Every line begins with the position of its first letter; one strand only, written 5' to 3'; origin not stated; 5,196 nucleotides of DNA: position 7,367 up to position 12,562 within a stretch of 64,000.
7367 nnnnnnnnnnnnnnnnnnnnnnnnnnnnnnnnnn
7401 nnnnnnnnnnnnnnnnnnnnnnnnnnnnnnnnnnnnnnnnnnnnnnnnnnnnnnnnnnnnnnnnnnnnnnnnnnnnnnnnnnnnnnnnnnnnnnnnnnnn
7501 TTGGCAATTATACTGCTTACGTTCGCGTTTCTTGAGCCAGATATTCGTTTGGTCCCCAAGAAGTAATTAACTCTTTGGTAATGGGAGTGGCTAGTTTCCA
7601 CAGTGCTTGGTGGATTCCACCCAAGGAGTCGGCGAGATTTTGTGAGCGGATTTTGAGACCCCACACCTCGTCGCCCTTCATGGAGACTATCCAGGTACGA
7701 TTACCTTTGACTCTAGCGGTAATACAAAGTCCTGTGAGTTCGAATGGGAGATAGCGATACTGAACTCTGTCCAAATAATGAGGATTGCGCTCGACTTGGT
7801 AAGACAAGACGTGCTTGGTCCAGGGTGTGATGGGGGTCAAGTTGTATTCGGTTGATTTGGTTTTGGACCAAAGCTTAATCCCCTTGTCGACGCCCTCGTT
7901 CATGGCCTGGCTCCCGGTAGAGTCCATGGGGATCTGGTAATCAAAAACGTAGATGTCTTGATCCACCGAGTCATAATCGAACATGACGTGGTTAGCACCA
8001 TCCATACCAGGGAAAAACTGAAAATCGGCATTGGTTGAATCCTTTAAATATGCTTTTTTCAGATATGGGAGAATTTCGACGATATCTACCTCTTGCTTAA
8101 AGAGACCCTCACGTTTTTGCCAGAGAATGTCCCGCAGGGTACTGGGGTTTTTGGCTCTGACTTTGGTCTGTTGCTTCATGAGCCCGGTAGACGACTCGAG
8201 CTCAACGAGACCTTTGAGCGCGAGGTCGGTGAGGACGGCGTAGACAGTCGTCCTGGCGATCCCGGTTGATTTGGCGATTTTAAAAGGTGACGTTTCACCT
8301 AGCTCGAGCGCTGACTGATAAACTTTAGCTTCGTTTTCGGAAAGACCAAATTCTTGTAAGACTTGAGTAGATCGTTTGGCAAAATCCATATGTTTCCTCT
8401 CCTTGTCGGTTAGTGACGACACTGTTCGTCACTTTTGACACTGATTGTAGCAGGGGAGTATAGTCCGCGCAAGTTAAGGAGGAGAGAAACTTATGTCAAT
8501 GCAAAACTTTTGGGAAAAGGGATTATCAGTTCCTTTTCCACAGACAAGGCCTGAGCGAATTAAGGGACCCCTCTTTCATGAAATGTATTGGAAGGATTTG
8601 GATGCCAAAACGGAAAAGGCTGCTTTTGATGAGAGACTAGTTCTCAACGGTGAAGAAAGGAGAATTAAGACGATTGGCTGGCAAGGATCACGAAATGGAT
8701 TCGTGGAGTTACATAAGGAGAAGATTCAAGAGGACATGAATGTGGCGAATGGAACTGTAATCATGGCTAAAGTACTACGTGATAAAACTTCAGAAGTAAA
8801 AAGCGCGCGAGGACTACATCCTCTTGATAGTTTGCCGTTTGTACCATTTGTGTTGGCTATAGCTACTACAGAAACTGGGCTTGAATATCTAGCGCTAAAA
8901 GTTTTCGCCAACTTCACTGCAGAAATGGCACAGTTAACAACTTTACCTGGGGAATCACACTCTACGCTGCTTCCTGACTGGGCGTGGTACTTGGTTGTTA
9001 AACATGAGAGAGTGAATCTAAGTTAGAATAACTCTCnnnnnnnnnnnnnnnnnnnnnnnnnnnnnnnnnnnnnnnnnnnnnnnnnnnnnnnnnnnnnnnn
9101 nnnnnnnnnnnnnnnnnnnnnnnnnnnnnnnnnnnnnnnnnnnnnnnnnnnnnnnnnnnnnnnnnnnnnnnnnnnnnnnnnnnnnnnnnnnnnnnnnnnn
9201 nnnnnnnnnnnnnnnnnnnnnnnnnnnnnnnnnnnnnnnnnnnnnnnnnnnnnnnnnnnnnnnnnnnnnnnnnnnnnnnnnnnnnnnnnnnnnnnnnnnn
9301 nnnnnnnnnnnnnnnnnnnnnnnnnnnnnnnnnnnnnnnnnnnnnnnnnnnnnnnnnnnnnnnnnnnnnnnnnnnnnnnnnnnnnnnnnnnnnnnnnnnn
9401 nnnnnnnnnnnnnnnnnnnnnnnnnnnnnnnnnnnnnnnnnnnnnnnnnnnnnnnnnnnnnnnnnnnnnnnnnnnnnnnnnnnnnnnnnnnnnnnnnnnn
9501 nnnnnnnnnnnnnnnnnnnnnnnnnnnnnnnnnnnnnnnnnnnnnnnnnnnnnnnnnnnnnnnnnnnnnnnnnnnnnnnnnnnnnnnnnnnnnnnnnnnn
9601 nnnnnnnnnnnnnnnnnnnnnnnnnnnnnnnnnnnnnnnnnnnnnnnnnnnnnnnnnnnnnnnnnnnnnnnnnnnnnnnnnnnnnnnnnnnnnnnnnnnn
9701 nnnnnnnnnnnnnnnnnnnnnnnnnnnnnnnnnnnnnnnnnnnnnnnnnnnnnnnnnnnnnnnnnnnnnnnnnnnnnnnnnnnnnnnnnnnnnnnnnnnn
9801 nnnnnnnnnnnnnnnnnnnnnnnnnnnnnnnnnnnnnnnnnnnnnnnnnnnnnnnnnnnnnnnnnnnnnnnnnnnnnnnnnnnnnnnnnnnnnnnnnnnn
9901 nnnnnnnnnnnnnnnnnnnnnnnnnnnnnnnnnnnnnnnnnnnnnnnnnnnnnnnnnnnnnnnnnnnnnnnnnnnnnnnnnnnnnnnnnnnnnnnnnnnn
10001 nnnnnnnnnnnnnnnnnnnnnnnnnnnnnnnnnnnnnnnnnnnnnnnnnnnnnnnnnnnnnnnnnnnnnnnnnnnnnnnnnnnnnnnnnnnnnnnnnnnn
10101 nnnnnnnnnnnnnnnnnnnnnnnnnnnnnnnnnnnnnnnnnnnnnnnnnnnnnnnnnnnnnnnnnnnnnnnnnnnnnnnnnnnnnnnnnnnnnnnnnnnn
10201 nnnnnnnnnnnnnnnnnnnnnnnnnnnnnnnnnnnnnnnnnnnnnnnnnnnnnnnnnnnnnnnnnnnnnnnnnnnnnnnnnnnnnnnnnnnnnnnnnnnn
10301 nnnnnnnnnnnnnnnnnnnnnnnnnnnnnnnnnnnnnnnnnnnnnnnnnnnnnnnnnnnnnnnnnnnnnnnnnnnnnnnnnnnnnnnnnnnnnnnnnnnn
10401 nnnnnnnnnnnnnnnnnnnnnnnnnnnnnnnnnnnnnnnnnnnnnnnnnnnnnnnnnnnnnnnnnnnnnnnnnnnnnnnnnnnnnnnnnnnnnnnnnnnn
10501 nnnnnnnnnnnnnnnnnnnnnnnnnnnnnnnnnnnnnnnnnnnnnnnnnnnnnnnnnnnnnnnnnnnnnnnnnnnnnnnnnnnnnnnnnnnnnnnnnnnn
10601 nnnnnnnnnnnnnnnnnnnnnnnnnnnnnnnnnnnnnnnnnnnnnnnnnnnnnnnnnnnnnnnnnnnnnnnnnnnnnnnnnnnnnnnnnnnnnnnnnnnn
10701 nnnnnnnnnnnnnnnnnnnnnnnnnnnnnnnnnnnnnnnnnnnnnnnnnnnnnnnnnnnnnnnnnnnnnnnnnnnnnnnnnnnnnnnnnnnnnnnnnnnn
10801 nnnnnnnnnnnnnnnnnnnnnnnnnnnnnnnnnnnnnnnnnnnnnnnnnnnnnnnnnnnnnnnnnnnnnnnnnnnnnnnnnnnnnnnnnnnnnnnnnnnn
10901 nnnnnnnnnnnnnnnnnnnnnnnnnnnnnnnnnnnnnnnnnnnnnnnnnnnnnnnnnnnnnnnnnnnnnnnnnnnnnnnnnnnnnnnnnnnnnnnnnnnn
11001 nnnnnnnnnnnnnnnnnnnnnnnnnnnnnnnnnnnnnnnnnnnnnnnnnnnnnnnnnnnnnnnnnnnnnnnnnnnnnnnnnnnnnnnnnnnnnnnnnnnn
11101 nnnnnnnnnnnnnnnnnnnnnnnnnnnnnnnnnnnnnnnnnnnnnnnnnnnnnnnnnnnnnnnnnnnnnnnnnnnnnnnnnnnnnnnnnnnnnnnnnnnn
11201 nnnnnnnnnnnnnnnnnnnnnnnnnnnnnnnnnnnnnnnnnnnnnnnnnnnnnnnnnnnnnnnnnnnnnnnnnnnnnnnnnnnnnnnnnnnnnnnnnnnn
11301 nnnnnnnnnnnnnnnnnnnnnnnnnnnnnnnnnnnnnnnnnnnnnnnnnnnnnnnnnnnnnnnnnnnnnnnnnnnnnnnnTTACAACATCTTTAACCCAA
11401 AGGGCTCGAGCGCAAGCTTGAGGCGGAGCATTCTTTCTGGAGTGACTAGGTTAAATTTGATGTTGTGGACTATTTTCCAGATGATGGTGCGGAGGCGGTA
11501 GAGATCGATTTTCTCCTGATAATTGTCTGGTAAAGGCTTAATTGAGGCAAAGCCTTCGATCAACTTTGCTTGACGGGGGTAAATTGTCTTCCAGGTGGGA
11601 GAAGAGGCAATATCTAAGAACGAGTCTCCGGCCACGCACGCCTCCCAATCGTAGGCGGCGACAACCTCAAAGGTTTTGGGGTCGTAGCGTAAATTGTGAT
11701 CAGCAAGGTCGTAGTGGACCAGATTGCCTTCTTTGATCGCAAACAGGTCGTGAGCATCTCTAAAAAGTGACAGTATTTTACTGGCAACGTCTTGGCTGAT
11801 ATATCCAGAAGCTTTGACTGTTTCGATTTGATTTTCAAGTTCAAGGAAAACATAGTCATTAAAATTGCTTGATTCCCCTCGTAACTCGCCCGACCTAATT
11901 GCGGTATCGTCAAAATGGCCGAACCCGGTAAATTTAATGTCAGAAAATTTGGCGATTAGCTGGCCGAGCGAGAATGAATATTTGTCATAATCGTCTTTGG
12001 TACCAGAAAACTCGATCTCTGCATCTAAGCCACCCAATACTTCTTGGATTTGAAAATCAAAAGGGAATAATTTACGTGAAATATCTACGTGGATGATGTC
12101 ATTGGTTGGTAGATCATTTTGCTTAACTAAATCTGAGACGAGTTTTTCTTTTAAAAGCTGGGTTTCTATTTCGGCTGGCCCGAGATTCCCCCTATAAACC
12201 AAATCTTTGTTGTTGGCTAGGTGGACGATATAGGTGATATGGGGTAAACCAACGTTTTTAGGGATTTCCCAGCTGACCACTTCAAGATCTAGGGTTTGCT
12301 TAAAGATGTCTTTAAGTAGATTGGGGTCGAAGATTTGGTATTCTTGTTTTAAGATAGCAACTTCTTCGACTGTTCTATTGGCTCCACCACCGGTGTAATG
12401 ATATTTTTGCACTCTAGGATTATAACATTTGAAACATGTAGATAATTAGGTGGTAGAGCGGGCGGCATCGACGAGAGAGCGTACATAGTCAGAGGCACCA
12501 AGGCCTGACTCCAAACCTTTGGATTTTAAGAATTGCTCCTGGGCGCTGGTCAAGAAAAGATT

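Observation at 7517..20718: Five paralogous TrmB-like wHTH regulators, plus a domain-only copy, within 13 kb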

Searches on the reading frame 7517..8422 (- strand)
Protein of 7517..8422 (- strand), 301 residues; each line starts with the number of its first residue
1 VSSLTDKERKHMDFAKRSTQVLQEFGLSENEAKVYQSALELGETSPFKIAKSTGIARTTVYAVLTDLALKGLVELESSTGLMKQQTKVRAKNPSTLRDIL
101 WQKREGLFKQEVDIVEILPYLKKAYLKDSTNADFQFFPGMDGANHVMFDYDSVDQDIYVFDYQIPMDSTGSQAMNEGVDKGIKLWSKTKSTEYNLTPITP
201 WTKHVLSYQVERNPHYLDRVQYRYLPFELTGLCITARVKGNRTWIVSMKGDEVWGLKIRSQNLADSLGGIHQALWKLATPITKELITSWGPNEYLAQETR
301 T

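Call 3: search_protein_families(library=pfam, proteins=[window:7517-8422:-], max_evalue=1)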
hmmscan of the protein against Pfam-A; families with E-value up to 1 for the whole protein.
window:7517-8422:- (301 aa): 10 families
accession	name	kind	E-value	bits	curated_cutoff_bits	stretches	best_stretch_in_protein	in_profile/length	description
PF01978.25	TrmB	-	1.8e-14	53.8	25.6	1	22-93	1-67/68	Sugar-specific transcriptional regulator TrmB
PF02796.21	HTH_7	-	0.0031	18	23.8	1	48-66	26-44/45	Helix-turn-helix domain of resolvase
PF09339.16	HTH_IclR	-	0.021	15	22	1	48-74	23-49/52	IclR helix-turn-helix domain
PF12802.13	MarR_2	-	0.033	14.8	27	1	44-78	21-55/61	MarR family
PF13551.12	HTH_29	-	0.036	14.6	28.1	1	43-75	12-44/64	Winged helix-turn helix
PF22697.2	SOS1_NGEF_PH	-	0.053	14.2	27.7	1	154-198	46-91/106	SOS1/NGEF-like PH domain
PF13545.12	HTH_Crp_2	-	0.056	13.9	27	1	49-75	28-54/70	Crp-like helix-turn-helix domain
PF25213.1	HVO_A0261_N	-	0.1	12.9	35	1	30-76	12-57/86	HVO_A0261 N-terminal domain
PF10007.15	DUF2250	-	0.16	12.6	24.4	1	33-91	12-70/93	Uncharacterized protein conserved in archaea (DUF2250)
PF00392.27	GntR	-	0.18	11.9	27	1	48-80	29-61/64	Bacterial regulatory proteins, gntR family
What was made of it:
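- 7517..8422 (-): Paralog A. TrmB-wHTH plus C-domain regulator. The likely true start is ATG 8389 (290 aa). An ABC exporter (5731-7500) follows 16 bp downstream on the same strand. PF01978 at 53.8 bits (call 3).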

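Call 4: search_protein_families(library=ncbifam, proteins=[window:7517-8422:-], max_evalue=1)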
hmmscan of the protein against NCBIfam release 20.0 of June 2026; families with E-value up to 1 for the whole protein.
window:7517-8422:- (301 aa): 7 families
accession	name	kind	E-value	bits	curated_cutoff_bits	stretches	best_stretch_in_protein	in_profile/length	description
NF047390.1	TransRegTrmBL1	equivalog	9.5e-07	28.1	650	1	20-80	8-68/341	HTH-type sugar sensing transcriptional regulator TrmBL1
NF047392.1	TransRegTrmBHalo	equivalog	2.3e-06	26.9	500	1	15-80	6-71/349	HTH-type sugar sensing transcriptional regulator TrmB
TIGR01884.1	cas_HTH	subfamily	2.6e-05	23.7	60.2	1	19-86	132-199/202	CRISPR-associated CARF protein Csa3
NF053606.1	Sta1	subfamily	0.0029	17.7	80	1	25-78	16-69/100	Sta1 family transcriptional regulator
NF040939.2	trans_reg_lrs14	equivalog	0.0055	16.7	90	1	25-78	17-71/103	Lrs14 family HTH-type transcriptional regulator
NF053756.1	MreA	equivalog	0.1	12.4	100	1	19-78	7-66/110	MreA family transcriptional regulator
NF007341.0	PRK09834.1-3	equivalog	0.16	11.1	269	1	38-90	22-74/274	DNA-binding transcriptional regulator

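Call 79: search_protein_families(library=padloc, proteins=[window:7517-8422:-], max_evalue=0.01)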
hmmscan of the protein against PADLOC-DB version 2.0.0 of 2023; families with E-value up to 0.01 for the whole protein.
window:7517-8422:- (301 aa): 5 families
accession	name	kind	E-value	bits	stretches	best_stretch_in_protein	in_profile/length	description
PDLC01434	CasR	-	3.1e-05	21.9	1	23-88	122-185/191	"CAS-I,CAS-II,CAS-III,CAS-IV,CAS-V,CAS-VI; associated_signaling"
PDLC01858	CARF3--CARF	-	5.1e-05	21.3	1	19-82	134-195/204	-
PDLC01268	CasR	-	6.6e-05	20.9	1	11-79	112-172/179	"CAS-I,CAS-II,CAS-III,CAS-IV,CAS-V,CAS-VI; associated_signaling"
PDLC01850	CARF3--CARF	-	0.0021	15.9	1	10-76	127-192/209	-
PDLC01044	Csa3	-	0.0022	15.9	1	23-77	130-182/194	Type I-A associated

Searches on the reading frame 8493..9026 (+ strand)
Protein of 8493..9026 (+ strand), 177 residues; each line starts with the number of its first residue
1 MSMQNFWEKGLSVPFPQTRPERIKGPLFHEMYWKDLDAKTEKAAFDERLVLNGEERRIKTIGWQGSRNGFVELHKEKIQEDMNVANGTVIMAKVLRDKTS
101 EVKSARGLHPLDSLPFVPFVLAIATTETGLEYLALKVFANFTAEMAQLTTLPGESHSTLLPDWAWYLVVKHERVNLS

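Call 41: search_protein_families(library=pfam, proteins=[window:8493-9026:+], max_evalue=0.01)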
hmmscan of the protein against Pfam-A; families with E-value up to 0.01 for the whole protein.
window:8493-9026:+ (177 aa): 0 families
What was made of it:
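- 8493..11395 (+): Divergent neighbours of A and candidate cargo: a 177-aa protein with no Pfam family (8493-9026) and two MFS-type transporters (9037-10221, 10214-11395). No Pfam hit for 8493-9026 (call 41).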

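Call 79: search_protein_families(library=padloc, proteins=[window:8493-9026:+], max_evalue=0.01)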
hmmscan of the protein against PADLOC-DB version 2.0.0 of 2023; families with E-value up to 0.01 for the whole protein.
window:8493-9026:+ (177 aa): 0 families

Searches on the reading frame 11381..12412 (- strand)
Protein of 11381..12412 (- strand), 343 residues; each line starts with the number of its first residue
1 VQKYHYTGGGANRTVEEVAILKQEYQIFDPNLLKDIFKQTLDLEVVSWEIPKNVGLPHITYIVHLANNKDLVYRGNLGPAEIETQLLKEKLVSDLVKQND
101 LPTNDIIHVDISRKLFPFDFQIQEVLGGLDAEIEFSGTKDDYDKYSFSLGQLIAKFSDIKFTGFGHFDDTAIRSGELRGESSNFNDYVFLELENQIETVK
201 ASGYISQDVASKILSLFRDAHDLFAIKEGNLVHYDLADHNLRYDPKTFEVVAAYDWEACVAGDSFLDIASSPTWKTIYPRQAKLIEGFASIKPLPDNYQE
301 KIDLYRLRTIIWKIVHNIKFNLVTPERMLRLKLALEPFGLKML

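Call 41: search_protein_families(library=pfam, proteins=[window:11381-12412:-], max_evalue=0.01)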
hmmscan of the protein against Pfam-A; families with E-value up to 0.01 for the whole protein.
window:11381-12412:- (343 aa): 2 families
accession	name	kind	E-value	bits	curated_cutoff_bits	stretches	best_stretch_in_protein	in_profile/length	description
PF01636.29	APH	-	2.9e-06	27.7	23.2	1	83-274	34-212/239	Phosphotransferase enzyme family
PF03881.20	Fructosamin_kin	-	0.00039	20.2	22.4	1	192-311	153-264/288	Fructosamine kinase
